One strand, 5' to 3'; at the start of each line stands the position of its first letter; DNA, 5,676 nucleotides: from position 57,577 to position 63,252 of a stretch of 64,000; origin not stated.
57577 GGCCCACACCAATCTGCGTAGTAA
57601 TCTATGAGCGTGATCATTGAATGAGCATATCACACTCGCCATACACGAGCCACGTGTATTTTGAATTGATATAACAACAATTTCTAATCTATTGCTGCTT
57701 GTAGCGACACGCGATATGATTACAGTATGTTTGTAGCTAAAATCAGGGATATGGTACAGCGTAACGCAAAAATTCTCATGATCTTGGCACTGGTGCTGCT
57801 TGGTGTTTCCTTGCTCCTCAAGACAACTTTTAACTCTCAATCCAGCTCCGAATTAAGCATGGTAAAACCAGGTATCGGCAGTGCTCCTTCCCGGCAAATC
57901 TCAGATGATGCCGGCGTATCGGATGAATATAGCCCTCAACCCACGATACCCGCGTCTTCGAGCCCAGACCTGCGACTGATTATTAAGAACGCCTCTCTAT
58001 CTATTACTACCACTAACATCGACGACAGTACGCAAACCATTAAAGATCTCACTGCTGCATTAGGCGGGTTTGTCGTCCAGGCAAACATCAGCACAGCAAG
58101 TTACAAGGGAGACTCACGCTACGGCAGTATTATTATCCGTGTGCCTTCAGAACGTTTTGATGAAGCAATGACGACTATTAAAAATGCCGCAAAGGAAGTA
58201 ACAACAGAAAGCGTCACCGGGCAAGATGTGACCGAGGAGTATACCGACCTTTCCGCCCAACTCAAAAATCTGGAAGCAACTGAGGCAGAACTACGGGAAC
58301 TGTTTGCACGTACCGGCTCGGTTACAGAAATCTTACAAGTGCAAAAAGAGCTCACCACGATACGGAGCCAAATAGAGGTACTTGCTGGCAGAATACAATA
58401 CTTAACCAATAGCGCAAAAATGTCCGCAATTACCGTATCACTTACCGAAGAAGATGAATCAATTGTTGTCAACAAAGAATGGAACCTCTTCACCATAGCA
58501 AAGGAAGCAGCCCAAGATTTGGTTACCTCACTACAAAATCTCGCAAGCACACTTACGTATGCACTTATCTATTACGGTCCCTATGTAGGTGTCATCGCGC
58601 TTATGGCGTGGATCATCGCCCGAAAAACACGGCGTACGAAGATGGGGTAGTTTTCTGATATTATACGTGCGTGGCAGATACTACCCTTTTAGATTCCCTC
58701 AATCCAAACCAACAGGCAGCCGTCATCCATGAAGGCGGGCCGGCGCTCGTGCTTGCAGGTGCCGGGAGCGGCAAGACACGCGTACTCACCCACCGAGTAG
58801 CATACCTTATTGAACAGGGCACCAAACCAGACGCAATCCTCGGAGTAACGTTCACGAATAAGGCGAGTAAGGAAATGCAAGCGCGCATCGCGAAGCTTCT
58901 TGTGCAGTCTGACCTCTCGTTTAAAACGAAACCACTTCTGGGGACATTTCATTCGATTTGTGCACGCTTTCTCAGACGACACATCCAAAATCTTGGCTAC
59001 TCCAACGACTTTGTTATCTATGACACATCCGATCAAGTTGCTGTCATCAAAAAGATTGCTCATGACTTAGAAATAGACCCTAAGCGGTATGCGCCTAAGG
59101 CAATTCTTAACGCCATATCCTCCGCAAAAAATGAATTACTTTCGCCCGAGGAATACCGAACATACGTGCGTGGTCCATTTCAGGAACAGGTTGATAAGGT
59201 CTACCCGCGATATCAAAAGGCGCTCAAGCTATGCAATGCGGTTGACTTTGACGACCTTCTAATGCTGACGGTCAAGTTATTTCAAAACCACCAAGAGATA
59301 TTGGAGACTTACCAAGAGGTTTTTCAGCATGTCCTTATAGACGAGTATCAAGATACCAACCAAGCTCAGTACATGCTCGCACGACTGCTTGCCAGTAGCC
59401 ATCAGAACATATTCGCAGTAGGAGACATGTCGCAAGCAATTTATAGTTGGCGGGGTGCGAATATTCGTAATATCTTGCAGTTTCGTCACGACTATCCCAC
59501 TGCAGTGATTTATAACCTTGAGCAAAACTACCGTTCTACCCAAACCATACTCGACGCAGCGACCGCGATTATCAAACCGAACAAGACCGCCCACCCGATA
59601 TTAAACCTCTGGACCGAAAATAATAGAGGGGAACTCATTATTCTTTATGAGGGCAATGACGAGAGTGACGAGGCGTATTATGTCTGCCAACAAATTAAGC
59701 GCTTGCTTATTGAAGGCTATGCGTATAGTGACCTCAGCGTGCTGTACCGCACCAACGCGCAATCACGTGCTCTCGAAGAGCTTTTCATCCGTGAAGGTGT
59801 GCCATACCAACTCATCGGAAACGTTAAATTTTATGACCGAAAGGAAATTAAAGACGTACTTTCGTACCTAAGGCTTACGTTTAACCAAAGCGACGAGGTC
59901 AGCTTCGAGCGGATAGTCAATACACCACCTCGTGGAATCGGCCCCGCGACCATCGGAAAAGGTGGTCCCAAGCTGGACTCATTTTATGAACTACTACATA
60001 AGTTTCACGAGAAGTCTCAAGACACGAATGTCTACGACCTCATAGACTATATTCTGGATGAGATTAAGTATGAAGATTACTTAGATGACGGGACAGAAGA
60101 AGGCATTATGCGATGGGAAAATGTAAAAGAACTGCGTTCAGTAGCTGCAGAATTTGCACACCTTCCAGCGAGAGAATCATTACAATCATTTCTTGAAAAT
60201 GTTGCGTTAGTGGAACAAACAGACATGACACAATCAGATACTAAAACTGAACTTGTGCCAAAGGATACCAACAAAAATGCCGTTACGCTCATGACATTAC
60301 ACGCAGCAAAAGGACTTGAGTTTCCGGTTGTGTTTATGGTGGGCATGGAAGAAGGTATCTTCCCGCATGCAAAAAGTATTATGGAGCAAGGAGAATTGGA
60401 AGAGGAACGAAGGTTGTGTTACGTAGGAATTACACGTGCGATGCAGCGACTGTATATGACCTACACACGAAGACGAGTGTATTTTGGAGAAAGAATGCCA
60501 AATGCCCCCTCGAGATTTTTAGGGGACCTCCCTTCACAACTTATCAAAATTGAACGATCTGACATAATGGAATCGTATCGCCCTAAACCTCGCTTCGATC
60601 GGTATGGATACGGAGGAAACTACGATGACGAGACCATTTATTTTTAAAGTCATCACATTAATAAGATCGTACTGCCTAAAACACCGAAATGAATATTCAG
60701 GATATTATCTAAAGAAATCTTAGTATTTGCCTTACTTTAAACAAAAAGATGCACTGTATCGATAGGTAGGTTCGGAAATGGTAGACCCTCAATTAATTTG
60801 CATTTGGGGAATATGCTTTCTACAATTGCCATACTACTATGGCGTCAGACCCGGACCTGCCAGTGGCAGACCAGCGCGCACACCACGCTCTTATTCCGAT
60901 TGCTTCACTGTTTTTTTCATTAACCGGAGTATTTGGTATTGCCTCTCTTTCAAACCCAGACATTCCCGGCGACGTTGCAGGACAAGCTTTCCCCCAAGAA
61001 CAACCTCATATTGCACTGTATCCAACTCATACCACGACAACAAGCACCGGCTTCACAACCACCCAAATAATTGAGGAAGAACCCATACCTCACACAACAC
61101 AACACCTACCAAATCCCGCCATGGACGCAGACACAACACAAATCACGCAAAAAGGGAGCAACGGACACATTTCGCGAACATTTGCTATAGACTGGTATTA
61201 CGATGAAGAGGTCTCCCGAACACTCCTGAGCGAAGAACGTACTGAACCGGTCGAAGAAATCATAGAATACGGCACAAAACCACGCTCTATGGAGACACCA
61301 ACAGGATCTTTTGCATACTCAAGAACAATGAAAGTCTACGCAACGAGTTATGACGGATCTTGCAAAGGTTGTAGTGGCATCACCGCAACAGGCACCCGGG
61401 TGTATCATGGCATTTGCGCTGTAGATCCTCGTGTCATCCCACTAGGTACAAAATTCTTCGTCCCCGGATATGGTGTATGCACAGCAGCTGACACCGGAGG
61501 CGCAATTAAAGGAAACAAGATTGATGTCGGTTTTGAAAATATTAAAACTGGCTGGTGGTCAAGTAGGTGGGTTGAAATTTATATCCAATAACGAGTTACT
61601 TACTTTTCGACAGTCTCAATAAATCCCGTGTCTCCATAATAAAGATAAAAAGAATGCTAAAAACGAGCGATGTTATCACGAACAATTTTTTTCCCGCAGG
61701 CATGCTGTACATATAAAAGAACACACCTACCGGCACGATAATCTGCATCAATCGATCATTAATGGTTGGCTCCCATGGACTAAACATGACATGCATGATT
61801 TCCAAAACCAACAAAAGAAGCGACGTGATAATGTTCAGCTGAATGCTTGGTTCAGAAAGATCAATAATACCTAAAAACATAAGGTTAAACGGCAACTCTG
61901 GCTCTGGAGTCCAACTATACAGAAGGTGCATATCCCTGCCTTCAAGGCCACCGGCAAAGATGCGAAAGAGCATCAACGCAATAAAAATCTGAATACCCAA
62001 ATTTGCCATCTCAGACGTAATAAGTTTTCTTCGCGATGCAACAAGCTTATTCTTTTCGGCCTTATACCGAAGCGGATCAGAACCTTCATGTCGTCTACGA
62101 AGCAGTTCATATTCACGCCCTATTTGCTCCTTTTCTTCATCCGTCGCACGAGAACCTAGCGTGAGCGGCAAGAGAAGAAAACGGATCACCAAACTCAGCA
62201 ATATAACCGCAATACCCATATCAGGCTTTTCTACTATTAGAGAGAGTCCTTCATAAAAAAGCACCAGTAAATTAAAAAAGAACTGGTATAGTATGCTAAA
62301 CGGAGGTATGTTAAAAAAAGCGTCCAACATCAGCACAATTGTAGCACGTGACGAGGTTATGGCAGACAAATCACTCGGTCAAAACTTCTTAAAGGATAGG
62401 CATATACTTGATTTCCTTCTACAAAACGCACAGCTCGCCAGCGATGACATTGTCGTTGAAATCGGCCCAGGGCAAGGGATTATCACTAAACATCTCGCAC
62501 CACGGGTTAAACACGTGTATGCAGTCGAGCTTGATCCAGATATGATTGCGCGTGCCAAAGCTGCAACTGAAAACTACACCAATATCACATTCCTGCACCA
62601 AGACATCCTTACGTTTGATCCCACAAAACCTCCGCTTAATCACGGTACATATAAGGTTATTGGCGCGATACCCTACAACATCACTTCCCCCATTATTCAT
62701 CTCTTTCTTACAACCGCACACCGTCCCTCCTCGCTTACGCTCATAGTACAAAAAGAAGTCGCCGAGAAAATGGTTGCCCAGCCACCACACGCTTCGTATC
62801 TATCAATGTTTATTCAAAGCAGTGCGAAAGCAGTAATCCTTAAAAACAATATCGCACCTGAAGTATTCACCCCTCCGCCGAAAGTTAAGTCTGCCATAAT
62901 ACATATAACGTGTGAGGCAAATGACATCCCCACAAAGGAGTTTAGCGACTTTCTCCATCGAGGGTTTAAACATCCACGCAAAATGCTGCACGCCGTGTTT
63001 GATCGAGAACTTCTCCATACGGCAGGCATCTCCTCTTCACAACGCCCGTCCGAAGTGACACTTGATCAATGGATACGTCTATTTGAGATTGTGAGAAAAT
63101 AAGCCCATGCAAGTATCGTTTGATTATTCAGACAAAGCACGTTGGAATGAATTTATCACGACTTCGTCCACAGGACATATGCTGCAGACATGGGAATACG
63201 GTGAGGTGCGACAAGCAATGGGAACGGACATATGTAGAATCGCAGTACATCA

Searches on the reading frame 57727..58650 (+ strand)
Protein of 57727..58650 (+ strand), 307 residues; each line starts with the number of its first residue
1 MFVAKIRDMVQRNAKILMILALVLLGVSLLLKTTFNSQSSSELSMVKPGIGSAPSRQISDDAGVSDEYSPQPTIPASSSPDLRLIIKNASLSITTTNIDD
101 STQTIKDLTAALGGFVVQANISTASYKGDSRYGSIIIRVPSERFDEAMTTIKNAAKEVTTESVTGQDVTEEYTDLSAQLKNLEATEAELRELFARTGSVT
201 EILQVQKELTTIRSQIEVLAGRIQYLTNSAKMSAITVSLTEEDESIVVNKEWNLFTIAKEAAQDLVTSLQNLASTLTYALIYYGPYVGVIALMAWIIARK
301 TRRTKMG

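Call 46: search_protein_families(library=pfam, proteins=[window:57727-58650:+], max_evalue=0.001)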
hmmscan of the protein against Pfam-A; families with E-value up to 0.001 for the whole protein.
window:57727-58650:+ (307 aa): 1 family
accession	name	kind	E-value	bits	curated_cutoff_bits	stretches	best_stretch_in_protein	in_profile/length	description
PF14257.11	DUF4349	-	1.4e-46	159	27.7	1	83-298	1-212/213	Domain of unknown function (DUF4349)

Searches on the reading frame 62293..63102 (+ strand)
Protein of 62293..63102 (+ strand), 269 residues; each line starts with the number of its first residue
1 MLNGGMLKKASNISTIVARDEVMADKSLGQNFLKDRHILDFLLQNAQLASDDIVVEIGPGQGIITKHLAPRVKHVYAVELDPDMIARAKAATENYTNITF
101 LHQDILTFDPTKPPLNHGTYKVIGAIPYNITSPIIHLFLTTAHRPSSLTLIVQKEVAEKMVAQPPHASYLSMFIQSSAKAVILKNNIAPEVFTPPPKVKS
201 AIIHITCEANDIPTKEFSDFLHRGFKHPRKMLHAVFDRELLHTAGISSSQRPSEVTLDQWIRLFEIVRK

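Call 46: search_protein_families(library=pfam, proteins=[window:62293-63102:+], max_evalue=0.001)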
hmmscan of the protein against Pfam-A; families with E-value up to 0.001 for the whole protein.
window:62293-63102:+ (269 aa): 8 families
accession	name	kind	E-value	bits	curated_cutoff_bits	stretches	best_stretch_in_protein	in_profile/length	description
PF00398.26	RrnaAD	-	2.4e-46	158.4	24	1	25-267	5-261/263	Ribosomal RNA adenine dimethylase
PF13649.12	Methyltransf_25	-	5.8e-09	37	27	1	54-109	1-59/97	Methyltransferase domain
PF08241.18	Methyltransf_11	-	2.6e-07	31.6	21.2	1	55-107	1-53/95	Methyltransferase domain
PF05401.17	NodS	-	1.7e-06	28.5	24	1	38-111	34-104/201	Nodulation protein S (NodS)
PF13489.12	Methyltransf_23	-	3.5e-06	27.3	27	1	38-125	9-87/164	Methyltransferase domain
PF05219.18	DREV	-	5.2e-06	26.2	26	1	46-99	87-141/265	DREV methyltransferase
PF13847.12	Methyltransf_31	-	0.0001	22.5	27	1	50-109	3-67/145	Methyltransferase domain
PF08242.18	Methyltransf_12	-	0.00018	22.6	30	1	55-111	1-59/98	Methyltransferase domain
